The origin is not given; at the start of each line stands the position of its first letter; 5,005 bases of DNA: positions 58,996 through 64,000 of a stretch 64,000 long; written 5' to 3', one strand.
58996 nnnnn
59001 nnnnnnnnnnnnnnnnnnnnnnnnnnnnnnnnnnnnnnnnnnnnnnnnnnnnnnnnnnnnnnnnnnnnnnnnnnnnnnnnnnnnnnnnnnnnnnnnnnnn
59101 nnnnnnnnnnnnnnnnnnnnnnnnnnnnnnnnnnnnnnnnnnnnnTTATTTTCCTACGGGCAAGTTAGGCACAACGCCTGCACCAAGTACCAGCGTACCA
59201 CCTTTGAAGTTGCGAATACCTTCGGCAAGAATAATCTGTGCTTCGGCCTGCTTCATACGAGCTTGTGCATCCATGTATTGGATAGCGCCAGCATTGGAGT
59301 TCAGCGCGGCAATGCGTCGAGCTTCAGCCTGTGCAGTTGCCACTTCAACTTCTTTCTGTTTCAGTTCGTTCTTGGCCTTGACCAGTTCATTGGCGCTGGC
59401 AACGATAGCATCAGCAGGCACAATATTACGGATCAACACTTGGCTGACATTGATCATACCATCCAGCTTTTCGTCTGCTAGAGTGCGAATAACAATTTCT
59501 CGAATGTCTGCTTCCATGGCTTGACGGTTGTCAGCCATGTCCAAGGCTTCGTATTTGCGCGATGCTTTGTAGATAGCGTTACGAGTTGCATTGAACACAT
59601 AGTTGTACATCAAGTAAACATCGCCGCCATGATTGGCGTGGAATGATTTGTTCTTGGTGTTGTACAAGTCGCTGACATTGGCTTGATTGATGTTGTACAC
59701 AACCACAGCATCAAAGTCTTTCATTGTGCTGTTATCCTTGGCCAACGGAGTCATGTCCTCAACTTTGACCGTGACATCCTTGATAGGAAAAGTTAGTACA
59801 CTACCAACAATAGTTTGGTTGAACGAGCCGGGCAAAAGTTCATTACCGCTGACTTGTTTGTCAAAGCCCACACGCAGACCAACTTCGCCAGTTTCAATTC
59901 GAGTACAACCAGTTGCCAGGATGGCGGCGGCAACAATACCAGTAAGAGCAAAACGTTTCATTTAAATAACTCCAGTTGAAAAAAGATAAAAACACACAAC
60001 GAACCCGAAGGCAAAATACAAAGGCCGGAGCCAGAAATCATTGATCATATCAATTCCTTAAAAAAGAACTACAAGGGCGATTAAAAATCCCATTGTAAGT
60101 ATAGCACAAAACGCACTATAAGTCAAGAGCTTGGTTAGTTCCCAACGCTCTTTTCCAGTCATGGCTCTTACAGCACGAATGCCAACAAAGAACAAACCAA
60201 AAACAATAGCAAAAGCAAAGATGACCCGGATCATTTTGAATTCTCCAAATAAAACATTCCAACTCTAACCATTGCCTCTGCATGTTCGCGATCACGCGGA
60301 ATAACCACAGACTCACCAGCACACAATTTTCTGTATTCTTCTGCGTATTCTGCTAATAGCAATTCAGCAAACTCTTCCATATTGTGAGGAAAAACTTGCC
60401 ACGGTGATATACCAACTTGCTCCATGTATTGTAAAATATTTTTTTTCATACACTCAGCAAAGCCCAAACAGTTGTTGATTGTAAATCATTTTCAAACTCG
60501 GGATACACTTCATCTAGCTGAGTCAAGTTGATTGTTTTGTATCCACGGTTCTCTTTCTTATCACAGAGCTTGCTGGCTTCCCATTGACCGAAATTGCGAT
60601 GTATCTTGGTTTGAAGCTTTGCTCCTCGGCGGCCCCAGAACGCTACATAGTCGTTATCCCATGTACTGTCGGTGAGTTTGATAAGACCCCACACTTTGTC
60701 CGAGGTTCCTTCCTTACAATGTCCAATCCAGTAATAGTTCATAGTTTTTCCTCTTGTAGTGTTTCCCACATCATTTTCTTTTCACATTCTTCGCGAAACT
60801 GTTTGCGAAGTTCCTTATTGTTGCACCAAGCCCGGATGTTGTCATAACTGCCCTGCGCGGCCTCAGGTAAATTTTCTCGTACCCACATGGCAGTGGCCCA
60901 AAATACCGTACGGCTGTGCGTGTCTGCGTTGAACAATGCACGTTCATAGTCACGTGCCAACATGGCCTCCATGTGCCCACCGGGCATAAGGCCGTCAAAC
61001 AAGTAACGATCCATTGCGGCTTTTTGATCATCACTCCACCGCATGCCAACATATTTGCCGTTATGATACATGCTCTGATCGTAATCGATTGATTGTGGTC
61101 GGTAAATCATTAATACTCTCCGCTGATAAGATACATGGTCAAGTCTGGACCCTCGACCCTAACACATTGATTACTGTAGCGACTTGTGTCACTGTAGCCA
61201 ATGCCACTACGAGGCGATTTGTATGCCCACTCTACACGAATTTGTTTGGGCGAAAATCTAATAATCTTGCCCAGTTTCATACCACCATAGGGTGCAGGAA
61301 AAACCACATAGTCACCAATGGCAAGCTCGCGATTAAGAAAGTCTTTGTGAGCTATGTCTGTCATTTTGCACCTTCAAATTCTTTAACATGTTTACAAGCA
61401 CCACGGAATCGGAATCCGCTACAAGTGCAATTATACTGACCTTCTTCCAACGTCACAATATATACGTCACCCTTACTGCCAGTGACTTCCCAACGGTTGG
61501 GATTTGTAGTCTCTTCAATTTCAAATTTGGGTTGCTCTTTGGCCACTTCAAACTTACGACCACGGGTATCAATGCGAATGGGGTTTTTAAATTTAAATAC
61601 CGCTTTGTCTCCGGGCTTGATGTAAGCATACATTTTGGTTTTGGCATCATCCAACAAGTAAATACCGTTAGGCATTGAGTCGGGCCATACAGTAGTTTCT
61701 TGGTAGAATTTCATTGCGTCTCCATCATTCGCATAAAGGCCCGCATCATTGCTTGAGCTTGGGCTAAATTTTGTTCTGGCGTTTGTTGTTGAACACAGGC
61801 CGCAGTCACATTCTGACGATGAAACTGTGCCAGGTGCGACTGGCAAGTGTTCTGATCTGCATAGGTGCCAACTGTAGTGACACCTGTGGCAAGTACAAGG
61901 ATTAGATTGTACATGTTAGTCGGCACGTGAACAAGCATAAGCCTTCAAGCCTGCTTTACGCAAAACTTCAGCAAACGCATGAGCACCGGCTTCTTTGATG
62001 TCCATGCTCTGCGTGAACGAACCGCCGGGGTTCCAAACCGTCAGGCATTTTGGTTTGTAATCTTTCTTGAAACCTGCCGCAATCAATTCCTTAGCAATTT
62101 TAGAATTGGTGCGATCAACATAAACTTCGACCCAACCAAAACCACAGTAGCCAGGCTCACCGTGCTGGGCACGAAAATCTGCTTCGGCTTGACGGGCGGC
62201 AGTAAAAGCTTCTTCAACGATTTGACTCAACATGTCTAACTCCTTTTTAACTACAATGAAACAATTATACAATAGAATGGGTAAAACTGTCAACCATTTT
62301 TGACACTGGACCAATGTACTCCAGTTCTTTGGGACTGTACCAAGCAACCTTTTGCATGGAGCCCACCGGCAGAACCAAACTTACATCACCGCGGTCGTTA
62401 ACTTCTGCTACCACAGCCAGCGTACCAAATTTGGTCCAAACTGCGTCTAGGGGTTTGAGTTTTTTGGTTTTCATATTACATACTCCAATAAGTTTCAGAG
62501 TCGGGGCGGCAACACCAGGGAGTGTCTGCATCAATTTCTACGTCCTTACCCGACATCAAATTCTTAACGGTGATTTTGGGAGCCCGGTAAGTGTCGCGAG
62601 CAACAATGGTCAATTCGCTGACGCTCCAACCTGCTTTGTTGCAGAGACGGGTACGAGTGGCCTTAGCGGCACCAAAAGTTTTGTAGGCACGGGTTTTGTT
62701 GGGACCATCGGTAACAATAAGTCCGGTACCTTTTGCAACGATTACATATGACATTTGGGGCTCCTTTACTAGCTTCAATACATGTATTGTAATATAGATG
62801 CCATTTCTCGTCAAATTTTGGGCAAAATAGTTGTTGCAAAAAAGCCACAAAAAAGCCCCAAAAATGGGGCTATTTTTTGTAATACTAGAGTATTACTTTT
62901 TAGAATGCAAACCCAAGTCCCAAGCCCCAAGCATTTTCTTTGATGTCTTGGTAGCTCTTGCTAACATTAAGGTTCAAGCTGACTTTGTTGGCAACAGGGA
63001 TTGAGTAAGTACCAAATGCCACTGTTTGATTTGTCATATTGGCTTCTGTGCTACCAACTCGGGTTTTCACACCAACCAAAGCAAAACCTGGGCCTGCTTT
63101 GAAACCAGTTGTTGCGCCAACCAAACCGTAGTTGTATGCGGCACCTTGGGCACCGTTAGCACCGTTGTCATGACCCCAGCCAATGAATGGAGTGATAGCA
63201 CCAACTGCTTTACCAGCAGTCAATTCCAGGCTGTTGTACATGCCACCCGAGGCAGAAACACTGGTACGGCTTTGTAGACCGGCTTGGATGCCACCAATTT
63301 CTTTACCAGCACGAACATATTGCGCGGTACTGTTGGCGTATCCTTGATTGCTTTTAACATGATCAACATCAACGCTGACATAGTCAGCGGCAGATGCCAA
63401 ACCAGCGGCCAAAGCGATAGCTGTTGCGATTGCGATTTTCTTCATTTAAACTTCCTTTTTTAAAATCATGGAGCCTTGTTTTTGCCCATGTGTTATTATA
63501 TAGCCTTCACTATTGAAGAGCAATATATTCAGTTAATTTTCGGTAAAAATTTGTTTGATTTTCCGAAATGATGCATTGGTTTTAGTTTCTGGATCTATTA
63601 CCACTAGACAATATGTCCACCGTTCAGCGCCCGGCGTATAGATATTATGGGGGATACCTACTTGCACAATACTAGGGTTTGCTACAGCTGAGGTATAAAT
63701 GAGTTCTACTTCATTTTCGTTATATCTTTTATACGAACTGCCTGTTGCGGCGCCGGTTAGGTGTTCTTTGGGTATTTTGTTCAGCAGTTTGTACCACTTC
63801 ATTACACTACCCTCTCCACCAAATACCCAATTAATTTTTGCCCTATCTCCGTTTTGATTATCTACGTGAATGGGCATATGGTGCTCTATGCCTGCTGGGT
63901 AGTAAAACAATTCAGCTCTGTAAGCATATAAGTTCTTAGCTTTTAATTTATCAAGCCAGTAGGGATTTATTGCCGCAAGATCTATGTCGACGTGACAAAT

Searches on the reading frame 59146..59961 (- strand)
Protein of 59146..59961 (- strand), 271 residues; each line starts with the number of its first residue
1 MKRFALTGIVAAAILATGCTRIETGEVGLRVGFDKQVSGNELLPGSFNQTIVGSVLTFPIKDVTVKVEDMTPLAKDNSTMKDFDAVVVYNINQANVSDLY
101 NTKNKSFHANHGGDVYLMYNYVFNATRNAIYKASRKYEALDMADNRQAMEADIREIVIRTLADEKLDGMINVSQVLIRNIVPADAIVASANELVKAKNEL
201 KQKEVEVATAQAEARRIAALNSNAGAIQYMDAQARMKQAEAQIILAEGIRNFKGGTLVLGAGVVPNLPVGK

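Call 61: find_related_loci(query=window:59146-59961:-, collection=viral_contigs, flank=6000)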
Query window:59146-59961:- (271 aa) in viral_contigs; peptide patterns used: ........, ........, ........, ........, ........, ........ (x = any residue, [..] = any of these).
479 stretches matched a pattern; 472 encode a relative of the query (tblastn E <= 1e-3); the best 80 are kept; 80 distinct loci.
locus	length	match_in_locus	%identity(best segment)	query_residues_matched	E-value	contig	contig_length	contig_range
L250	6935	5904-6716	95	1-271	2e-174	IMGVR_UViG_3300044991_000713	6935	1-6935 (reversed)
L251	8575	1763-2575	92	1-271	9e-170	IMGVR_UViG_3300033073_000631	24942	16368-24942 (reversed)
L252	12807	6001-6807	94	3-271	2e-169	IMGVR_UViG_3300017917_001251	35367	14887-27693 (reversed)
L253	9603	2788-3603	87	1-271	2e-159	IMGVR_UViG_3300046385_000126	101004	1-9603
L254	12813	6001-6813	93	1-271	4e-172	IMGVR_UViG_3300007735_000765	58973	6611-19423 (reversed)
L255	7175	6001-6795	89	6-271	2e-157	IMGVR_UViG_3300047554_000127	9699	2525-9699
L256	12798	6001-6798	88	4-271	5e-157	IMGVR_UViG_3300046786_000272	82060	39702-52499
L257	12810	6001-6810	77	1-271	2e-138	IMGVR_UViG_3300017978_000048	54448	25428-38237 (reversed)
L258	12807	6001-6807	73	1-271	3e-132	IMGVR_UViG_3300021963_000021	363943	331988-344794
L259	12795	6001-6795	75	6-271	3e-131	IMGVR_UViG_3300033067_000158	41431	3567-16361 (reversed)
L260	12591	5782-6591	71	1-271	6e-130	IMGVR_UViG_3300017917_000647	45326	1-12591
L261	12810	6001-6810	72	1-271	1e-129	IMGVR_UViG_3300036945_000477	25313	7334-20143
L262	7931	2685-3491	70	1-271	7e-129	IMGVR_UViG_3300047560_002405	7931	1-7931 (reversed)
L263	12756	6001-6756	76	19-271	1e-128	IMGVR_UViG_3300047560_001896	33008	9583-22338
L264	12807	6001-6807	73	1-271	3e-127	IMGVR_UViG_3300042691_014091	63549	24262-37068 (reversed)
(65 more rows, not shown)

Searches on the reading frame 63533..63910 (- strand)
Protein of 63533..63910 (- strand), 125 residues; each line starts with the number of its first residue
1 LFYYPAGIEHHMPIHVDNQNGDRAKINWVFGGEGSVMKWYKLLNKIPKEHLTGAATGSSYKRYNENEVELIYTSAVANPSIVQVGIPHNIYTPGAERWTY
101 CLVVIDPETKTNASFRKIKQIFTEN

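Call 86: find_encoding_contigs(protein=window:63533-63910:-, flank=10000, max_places=3)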
Protein window:63533-63910:- (125 aa): no gene with exactly this product is on record in the collection.
